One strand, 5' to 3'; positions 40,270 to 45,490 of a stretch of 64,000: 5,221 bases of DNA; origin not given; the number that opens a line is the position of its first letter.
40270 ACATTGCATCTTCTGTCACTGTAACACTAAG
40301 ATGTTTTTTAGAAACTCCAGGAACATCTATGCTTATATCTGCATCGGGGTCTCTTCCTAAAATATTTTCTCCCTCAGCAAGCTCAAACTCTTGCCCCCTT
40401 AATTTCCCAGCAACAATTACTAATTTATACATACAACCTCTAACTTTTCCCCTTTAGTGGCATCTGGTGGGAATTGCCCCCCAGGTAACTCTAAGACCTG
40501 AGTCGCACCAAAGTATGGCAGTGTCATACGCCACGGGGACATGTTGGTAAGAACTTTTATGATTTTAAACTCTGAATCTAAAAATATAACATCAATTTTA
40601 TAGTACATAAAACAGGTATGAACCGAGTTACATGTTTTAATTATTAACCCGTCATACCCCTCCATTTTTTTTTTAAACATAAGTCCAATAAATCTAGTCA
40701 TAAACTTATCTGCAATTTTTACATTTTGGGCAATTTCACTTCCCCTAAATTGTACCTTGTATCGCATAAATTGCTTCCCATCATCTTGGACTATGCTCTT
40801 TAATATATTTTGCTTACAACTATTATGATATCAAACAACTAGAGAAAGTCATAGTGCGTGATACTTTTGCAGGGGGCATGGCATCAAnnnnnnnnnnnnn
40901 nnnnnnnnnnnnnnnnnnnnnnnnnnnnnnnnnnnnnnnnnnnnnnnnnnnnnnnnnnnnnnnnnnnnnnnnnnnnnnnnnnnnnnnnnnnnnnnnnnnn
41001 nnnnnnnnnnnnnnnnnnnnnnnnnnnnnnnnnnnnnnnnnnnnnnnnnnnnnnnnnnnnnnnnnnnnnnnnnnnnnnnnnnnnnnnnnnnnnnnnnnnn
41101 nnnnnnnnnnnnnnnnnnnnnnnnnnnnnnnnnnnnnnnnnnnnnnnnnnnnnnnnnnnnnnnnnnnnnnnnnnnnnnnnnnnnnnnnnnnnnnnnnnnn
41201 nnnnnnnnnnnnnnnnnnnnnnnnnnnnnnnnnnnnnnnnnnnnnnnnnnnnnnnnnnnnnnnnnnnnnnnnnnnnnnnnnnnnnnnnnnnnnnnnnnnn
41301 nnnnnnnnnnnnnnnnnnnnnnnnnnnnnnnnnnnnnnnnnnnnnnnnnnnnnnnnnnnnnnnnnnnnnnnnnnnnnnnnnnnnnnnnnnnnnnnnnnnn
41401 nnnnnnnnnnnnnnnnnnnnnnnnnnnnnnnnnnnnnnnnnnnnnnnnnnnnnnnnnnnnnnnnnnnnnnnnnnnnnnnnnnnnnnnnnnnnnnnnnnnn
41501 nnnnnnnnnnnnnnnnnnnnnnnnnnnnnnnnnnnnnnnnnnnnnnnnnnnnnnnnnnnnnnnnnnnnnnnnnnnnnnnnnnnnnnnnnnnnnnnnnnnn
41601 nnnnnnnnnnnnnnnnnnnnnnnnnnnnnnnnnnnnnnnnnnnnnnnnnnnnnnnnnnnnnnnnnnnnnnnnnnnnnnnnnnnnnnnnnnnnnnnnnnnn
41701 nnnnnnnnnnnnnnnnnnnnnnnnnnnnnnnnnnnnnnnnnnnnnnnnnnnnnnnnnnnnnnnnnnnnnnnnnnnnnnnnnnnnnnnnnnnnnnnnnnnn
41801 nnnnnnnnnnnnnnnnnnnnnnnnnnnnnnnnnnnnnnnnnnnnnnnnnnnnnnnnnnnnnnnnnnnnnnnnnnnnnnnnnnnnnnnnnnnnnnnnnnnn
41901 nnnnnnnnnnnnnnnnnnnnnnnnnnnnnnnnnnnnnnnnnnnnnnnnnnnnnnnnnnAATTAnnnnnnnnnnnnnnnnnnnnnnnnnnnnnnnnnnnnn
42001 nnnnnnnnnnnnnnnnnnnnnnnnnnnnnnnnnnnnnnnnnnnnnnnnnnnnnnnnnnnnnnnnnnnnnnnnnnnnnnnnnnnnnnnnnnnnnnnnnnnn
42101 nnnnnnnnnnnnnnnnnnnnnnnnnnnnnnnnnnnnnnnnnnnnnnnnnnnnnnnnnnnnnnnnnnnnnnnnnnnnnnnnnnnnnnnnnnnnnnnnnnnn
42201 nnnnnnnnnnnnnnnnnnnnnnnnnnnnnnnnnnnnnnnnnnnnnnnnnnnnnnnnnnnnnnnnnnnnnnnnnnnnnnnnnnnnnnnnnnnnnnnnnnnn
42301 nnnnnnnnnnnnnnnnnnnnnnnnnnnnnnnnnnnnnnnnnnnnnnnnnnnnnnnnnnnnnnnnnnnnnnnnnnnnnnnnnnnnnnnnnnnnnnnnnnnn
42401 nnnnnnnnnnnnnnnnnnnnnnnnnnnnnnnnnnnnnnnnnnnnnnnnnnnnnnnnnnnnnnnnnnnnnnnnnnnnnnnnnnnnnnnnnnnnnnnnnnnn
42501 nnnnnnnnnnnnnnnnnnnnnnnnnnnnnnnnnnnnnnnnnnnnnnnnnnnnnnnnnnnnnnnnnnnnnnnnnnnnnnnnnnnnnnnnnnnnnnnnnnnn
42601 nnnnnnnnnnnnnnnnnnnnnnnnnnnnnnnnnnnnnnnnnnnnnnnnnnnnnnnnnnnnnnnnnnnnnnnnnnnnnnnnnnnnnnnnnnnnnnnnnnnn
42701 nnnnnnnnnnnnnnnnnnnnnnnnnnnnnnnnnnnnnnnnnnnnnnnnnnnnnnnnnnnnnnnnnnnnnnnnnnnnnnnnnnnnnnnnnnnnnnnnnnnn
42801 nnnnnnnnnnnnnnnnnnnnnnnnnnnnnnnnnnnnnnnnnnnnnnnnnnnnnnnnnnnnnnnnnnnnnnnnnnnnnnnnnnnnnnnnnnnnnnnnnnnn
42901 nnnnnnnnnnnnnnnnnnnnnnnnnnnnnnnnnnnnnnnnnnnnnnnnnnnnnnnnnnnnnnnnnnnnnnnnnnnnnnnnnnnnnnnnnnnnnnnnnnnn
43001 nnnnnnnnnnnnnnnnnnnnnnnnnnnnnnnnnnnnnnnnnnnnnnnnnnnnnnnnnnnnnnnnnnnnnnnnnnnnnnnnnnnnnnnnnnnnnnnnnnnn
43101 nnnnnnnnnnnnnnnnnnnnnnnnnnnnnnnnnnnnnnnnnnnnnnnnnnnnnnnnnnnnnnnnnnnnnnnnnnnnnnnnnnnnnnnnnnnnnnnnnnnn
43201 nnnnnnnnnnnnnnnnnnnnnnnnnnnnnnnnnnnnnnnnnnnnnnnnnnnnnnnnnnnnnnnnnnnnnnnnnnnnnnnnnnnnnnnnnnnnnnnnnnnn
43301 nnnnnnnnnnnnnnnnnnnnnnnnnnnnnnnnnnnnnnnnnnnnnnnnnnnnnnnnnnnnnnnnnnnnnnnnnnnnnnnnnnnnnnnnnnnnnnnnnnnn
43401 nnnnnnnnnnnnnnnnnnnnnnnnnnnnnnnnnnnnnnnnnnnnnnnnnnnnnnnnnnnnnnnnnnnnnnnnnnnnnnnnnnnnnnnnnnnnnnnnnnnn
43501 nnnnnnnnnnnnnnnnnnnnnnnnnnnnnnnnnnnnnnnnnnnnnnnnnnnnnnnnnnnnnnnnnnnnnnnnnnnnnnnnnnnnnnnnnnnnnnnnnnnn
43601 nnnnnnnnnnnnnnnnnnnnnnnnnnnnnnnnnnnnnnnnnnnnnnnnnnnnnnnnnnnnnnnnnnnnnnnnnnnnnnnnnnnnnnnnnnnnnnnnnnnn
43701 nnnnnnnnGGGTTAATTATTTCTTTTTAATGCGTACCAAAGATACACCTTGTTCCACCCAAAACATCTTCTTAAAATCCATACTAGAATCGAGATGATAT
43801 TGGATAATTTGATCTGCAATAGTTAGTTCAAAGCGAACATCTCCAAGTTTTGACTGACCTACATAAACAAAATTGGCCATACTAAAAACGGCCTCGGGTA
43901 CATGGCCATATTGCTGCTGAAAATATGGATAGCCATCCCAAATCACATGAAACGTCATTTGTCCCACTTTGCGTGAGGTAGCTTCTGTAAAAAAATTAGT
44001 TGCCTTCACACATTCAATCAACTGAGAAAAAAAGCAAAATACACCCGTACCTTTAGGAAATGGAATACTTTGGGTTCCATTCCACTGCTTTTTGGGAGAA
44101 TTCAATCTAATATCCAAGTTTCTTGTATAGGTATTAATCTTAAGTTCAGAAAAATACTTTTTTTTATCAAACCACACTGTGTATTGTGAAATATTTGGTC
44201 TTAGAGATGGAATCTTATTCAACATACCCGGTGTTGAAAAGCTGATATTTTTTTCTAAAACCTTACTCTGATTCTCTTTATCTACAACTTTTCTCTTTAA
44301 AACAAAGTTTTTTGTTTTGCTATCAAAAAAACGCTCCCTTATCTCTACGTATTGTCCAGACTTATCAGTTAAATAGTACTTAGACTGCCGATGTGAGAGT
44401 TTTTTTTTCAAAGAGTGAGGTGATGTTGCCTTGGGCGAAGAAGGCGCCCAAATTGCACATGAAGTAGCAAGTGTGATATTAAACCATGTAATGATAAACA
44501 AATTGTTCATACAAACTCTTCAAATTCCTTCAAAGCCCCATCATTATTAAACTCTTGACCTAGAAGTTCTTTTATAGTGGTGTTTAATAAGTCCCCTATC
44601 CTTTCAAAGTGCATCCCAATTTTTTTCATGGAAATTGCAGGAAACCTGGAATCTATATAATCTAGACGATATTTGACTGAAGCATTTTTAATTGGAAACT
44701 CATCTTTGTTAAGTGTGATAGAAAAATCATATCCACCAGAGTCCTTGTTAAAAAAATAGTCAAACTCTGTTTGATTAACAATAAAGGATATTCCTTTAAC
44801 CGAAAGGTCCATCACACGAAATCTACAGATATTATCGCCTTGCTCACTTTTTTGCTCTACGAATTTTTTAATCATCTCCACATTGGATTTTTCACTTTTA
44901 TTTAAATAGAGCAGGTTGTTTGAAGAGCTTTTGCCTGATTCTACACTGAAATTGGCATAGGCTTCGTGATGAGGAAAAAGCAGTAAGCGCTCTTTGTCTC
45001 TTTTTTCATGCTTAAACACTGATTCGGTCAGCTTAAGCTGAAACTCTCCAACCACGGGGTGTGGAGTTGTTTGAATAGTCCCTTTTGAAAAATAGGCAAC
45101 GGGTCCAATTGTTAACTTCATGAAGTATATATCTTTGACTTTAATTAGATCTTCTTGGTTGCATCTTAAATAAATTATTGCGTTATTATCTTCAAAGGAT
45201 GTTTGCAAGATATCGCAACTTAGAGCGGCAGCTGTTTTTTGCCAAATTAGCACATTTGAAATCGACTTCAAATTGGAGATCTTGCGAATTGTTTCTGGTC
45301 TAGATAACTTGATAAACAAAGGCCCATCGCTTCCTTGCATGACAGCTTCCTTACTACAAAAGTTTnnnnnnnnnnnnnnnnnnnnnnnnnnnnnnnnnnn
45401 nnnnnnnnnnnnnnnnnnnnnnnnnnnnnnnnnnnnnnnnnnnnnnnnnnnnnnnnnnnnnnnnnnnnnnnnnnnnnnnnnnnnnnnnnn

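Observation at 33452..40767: Tight operon of three FHA-TM proteins (two TPR-tailed), a PP2C phosphatase and a RomR-like regulator, with no kinase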

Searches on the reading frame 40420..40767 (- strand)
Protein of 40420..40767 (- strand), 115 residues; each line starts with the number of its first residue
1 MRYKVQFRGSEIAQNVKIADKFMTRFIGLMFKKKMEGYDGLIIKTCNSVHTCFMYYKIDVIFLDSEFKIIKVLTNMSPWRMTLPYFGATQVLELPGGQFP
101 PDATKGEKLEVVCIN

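Call 3: search_protein_families(library=pfam, proteins=[window:40420-40767:-], max_evalue=0.01)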
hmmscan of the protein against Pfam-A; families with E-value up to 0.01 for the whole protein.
window:40420-40767:- (115 aa): 1 family
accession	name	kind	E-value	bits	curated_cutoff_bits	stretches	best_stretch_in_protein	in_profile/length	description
PF02643.20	DUF192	-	9.4e-17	61.4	27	1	15-100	2-84/96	Uncharacterized ACR, COG1430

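Call 11: search_protein_families(library=ncbifam, proteins=[window:40420-40767:-], max_evalue=0.01)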
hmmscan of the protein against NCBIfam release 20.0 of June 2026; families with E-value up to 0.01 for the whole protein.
window:40420-40767:- (115 aa): 1 family
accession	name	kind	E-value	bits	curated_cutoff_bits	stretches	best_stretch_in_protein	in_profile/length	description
NF002996.0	PRK03760.1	equivalog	2e-19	69.7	146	1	8-110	9-115/121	hypothetical protein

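Call 58: search_solved_structures(query=window:40420-40767:-, max_evalue=1)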
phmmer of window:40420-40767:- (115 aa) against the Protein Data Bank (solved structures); distinct sequences matched with E-value up to 1: 1.
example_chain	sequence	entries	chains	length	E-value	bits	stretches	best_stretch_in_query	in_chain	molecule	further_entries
3m7a_A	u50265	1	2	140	0.09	16.4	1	25-99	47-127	uncharacterized protein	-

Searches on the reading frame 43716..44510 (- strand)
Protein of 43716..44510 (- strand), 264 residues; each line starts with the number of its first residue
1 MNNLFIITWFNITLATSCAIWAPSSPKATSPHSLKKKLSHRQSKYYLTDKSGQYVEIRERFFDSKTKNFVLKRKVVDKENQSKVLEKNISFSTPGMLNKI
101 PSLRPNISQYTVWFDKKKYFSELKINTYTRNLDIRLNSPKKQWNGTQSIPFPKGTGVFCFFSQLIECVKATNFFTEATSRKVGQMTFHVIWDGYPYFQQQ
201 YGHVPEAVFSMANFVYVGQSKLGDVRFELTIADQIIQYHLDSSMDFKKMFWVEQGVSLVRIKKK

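Call 4: search_protein_families(library=pfam, proteins=[window:43716-44510:-], max_evalue=0.01)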
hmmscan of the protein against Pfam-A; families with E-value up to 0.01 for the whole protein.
window:43716-44510:- (264 aa): 0 families

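Call 11: search_protein_families(library=ncbifam, proteins=[window:43716-44510:-], max_evalue=0.01)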
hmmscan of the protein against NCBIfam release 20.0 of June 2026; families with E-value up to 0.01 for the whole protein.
window:43716-44510:- (264 aa): 2 families
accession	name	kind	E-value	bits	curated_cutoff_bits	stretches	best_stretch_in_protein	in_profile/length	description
NF038109.1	tapY2_fam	equivalog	0.0031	17.4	35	0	151-186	54-89/91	TapY2 family type IVa secretion system protein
NF007091.2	PRK09545.1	equivalog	0.005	16.1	268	1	180-230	205-255/318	zinc ABC transporter substrate-binding protein ZnuA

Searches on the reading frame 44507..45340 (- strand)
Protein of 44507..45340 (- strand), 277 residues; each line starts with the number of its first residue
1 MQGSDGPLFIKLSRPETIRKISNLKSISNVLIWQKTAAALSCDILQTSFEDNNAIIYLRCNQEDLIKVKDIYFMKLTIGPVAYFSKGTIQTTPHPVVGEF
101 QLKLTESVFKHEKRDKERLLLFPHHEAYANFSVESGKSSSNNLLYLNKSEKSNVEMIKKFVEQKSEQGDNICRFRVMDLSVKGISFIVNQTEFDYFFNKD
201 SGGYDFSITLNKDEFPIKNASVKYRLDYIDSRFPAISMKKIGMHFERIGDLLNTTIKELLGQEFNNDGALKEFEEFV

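Call 4: search_protein_families(library=pfam, proteins=[window:44507-45340:-], max_evalue=0.01)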
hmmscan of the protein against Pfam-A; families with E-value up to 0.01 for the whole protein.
window:44507-45340:- (277 aa): 0 families

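Call 11: search_protein_families(library=ncbifam, proteins=[window:44507-45340:-], max_evalue=0.01)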
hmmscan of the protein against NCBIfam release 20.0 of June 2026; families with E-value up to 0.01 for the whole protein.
window:44507-45340:- (277 aa): 1 family
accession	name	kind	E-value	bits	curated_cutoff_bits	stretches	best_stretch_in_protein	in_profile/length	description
NF010490.0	PRK13912.1-1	equivalog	0.0061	16.7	211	1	27-72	107-152/159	nuclease NucT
